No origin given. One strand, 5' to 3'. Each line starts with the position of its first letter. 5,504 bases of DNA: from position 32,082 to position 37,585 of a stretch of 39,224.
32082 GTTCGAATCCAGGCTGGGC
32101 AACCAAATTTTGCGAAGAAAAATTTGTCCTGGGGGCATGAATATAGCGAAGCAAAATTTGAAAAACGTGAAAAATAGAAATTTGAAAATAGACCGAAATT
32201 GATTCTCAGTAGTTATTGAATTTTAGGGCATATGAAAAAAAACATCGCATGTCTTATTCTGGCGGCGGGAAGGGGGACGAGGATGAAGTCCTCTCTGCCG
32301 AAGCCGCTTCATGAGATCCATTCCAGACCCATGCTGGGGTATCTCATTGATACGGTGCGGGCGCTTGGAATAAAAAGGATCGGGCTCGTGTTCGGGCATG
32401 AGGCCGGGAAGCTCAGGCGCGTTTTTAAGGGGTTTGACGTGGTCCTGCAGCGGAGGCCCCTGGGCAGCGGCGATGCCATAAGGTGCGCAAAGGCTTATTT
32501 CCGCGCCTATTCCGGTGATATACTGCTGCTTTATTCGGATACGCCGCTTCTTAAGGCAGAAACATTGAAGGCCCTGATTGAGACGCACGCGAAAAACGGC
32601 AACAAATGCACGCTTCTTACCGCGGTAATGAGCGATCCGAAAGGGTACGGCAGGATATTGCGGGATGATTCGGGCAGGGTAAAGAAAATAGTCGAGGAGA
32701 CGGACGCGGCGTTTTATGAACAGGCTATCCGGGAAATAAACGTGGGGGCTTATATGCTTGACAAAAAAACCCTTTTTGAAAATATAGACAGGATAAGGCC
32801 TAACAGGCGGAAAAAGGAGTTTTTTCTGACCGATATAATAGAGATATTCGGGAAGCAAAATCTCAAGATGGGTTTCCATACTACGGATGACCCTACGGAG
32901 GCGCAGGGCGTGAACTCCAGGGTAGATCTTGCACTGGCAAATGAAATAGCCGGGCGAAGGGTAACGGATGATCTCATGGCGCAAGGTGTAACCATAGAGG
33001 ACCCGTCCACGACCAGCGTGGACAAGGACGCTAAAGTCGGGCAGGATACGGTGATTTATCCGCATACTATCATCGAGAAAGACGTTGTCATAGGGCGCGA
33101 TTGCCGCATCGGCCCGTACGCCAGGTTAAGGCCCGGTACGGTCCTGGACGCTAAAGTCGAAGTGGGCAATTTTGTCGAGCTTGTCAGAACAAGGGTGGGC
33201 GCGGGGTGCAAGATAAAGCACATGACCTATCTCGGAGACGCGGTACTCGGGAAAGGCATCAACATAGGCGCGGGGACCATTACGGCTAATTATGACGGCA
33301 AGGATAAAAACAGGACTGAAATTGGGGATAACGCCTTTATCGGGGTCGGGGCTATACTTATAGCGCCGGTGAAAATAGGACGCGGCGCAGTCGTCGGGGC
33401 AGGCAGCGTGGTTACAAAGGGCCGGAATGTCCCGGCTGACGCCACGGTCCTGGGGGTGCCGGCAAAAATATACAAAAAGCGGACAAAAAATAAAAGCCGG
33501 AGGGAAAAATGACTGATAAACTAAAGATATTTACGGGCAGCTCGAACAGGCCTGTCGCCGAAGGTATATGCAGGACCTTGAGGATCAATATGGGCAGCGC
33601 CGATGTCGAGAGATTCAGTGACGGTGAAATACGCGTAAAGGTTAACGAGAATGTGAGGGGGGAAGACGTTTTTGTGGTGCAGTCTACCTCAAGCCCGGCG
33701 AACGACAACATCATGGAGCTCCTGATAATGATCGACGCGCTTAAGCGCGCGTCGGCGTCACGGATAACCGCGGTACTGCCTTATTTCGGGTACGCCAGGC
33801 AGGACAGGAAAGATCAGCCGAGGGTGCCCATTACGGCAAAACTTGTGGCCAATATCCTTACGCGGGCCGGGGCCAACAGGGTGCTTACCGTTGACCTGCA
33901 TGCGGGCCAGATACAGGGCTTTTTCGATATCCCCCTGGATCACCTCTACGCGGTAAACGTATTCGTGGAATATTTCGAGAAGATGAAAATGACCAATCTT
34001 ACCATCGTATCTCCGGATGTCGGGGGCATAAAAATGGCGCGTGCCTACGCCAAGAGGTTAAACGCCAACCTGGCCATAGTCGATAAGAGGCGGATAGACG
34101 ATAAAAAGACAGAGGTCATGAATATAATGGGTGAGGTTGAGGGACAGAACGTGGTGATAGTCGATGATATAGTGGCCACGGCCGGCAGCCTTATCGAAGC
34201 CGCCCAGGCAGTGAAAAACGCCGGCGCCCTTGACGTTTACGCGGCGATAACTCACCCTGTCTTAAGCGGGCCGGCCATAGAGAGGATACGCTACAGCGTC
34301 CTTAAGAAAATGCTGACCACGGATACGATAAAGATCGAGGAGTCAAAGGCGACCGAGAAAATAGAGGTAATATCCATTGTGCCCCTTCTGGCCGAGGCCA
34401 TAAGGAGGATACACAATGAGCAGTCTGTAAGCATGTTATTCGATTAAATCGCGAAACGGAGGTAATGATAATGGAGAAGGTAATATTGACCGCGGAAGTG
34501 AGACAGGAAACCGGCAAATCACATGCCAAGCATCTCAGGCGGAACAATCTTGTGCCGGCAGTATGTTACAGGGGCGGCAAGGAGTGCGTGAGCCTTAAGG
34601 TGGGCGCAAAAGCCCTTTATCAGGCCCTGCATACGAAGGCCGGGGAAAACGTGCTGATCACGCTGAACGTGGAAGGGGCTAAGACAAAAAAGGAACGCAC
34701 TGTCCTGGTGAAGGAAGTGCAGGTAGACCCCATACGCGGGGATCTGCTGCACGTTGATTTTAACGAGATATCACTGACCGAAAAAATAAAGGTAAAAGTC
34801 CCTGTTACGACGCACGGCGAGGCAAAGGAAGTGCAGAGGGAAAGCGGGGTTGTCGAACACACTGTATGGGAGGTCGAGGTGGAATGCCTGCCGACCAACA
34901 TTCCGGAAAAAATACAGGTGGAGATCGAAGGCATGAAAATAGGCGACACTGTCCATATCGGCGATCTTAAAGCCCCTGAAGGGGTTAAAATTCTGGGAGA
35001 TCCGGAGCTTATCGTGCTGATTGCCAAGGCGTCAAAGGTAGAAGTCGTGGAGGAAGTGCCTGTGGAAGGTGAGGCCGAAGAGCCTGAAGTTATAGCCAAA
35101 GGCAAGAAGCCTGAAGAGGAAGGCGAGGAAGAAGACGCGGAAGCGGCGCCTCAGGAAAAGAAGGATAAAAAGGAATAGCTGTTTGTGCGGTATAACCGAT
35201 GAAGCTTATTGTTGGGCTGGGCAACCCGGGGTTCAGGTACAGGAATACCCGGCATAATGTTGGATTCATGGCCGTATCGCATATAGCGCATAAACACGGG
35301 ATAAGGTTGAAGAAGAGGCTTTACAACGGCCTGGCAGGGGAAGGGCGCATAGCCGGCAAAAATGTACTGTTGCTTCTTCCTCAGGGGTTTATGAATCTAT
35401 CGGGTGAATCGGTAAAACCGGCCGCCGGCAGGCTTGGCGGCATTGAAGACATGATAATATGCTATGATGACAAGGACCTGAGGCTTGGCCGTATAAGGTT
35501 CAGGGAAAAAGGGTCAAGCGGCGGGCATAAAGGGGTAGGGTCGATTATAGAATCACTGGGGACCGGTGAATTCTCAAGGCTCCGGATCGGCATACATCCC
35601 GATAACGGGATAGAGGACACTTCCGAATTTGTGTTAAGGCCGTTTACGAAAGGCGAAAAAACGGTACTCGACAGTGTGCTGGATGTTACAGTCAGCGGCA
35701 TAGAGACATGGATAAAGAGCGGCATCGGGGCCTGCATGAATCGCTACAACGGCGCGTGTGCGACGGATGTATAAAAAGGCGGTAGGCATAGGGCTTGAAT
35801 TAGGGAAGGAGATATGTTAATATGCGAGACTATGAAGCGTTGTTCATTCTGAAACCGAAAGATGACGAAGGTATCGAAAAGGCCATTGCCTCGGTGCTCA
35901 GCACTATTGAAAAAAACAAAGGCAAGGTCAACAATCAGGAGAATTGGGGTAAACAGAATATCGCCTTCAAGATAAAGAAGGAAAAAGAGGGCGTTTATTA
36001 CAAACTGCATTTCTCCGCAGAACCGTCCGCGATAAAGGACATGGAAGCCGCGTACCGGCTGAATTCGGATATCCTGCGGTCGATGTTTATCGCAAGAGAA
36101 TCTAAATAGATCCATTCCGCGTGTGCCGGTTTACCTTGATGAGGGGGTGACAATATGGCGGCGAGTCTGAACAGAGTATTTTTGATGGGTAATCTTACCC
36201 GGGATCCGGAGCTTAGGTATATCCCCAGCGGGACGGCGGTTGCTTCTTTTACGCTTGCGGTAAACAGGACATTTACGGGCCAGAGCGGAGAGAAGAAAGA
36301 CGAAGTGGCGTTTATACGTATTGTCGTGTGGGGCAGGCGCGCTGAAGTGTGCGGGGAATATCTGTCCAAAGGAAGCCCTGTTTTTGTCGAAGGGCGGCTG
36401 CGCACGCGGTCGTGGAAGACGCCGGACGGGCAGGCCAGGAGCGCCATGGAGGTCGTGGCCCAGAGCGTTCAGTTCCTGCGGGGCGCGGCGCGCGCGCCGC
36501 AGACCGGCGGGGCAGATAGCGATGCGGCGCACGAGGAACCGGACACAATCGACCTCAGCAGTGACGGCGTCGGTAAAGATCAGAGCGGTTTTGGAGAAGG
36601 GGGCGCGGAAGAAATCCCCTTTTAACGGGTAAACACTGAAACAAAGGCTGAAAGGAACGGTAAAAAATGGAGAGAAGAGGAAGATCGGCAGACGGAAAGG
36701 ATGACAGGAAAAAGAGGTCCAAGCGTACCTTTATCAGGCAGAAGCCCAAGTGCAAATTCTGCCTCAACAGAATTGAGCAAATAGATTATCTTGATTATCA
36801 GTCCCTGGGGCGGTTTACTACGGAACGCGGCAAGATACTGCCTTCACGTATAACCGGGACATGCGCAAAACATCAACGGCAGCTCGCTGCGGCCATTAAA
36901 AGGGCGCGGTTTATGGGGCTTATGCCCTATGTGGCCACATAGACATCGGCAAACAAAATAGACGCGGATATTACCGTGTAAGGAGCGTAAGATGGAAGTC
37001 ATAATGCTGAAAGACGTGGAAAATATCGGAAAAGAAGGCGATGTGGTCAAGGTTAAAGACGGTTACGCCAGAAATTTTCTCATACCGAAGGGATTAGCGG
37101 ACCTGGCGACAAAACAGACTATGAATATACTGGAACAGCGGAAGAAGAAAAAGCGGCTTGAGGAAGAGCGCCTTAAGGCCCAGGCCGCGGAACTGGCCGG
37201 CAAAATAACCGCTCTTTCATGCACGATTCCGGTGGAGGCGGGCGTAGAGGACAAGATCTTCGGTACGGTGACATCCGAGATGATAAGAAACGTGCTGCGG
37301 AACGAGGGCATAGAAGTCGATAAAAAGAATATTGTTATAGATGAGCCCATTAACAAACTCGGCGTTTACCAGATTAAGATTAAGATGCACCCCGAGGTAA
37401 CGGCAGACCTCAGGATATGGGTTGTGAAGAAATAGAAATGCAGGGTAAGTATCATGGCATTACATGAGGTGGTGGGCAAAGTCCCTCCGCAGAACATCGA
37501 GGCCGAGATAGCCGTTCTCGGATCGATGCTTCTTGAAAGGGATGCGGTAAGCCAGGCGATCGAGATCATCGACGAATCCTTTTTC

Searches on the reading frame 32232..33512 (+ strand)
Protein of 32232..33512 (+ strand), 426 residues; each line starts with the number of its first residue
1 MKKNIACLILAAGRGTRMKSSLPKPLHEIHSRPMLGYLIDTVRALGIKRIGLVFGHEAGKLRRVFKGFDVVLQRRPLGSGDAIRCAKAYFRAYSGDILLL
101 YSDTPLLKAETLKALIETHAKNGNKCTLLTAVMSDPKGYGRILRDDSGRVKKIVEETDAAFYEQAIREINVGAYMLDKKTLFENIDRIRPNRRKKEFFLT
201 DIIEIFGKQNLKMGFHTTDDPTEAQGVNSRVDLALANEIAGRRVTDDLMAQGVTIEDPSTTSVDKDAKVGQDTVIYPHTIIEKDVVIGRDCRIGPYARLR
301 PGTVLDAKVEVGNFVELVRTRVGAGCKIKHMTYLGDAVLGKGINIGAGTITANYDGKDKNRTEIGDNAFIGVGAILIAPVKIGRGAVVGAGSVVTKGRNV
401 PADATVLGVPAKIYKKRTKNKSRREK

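Call 71: search_protein_families(library=pfam, proteins=[window:32232-33512:+], max_evalue=0.00001)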
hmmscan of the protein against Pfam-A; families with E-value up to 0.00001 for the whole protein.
window:32232-33512:+ (426 aa): 6 families
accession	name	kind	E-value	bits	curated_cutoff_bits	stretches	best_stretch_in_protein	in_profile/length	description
PF00132.30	Hexapep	-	1.7e-22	78.6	27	2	362-396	2-36/36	Bacterial transferase hexapeptide (six repeats)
PF12804.13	NTP_transf_3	-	6.1e-18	65.9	27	1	7-130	1-122/160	MobA-like NTP transferase domain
PF00483.29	NTP_transferase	-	1.3e-14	54.8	21.2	1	8-209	3-212/245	Nucleotidyl transferase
PF25084.1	LbH_EIF2B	-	1.5e-11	44.7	54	1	259-348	14-102/105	EIF2B subunit epsilon LbH domain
PF14602.12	Hexapep_2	-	2.3e-09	37.2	27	1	363-396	3-34/34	Hexapeptide repeat of succinyl-transferase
PF02348.25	CTP_transf_3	-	7.4e-06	26.4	22.6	0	7-125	2-120/217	Cytidylyltransferase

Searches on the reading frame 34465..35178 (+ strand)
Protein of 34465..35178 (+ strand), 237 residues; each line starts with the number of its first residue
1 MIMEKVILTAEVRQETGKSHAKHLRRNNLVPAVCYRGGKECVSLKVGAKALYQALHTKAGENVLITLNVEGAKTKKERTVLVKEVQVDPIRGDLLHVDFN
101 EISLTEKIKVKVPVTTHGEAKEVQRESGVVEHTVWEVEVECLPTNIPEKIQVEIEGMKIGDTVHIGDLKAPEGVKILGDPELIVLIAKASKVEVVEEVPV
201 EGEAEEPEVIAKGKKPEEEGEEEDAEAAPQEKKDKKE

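Call 71: search_protein_families(library=pfam, proteins=[window:34465-35178:+], max_evalue=0.00001)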
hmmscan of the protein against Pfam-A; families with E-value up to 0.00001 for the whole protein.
window:34465-35178:+ (237 aa): 2 families
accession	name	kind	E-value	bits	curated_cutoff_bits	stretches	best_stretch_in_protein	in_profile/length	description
PF14693.11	Ribosomal_TL5_C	-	1.1e-25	90.2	27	1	107-189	1-82/84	Ribosomal protein TL5, C-terminal domain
PF01386.24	Ribosomal_L25p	-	9e-24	84.2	23.6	1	8-99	1-82/82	Ribosomal L25p family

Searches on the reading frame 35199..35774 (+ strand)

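Call 71: search_protein_families(library=pfam, proteins=[window:35199-35774:+], max_evalue=0.00001)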
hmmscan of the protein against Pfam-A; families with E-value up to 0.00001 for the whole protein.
window:35199-35774:+ (191 aa): 1 family
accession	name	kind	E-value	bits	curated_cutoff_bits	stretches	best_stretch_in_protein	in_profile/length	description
PF01195.25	Pept_tRNA_hydro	-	9.2e-58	195.5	27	1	3-184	1-183/183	Peptidyl-tRNA hydrolase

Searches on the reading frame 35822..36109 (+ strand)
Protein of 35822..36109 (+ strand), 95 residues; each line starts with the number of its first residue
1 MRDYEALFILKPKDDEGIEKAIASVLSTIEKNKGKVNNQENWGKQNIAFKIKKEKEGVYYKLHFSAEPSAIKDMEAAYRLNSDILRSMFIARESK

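Call 71: search_protein_families(library=pfam, proteins=[window:35822-36109:+], max_evalue=0.00001)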
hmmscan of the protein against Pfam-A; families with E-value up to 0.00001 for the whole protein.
window:35822-36109:+ (95 aa): 1 family
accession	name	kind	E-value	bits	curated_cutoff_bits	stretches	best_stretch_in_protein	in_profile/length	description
PF01250.22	Ribosomal_S6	-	4.8e-25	88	27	1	4-90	2-89/90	Ribosomal protein S6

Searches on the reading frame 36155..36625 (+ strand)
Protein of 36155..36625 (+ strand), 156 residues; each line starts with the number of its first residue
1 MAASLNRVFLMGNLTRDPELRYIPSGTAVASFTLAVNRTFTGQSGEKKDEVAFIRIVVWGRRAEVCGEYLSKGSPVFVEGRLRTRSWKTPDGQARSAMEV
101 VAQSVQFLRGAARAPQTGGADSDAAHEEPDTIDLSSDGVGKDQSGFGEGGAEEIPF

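Call 71: search_protein_families(library=pfam, proteins=[window:36155-36625:+], max_evalue=0.00001)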
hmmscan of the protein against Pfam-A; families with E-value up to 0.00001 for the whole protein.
window:36155-36625:+ (156 aa): 1 family
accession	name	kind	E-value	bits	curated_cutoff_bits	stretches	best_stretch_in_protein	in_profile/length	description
PF00436.31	SSB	-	3.1e-39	133.7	26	1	5-108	1-104/104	Single-strand binding protein family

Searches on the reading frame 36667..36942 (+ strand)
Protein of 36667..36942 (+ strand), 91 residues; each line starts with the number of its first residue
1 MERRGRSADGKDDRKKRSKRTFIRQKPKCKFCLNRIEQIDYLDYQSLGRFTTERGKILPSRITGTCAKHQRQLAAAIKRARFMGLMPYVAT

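Call 71: search_protein_families(library=pfam, proteins=[window:36667-36942:+], max_evalue=0.00001)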
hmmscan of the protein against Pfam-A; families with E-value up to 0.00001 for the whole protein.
window:36667-36942:+ (91 aa): 1 family
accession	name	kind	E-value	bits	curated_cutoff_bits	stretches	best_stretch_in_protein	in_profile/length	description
PF01084.26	Ribosomal_S18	-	8.1e-26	90.3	21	1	36-86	2-52/52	Ribosomal protein S18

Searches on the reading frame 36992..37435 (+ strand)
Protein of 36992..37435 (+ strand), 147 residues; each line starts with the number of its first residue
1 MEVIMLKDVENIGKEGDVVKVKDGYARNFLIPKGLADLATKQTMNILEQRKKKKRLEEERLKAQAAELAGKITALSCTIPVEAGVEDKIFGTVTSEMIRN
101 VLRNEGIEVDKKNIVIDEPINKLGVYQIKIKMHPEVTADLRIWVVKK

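Call 71: search_protein_families(library=pfam, proteins=[window:36992-37435:+], max_evalue=0.00001)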
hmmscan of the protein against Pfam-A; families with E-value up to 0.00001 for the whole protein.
window:36992-37435:+ (147 aa): 2 families
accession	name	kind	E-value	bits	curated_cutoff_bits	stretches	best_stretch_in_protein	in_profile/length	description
PF03948.19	Ribosomal_L9_C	-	4e-24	85.3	23.2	1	63-145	1-85/86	Ribosomal protein L9, C-terminal domain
PF01281.25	Ribosomal_L9_N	-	6.1e-24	83.8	20.7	1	1-46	1-46/47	Ribosomal protein L9, N-terminal domain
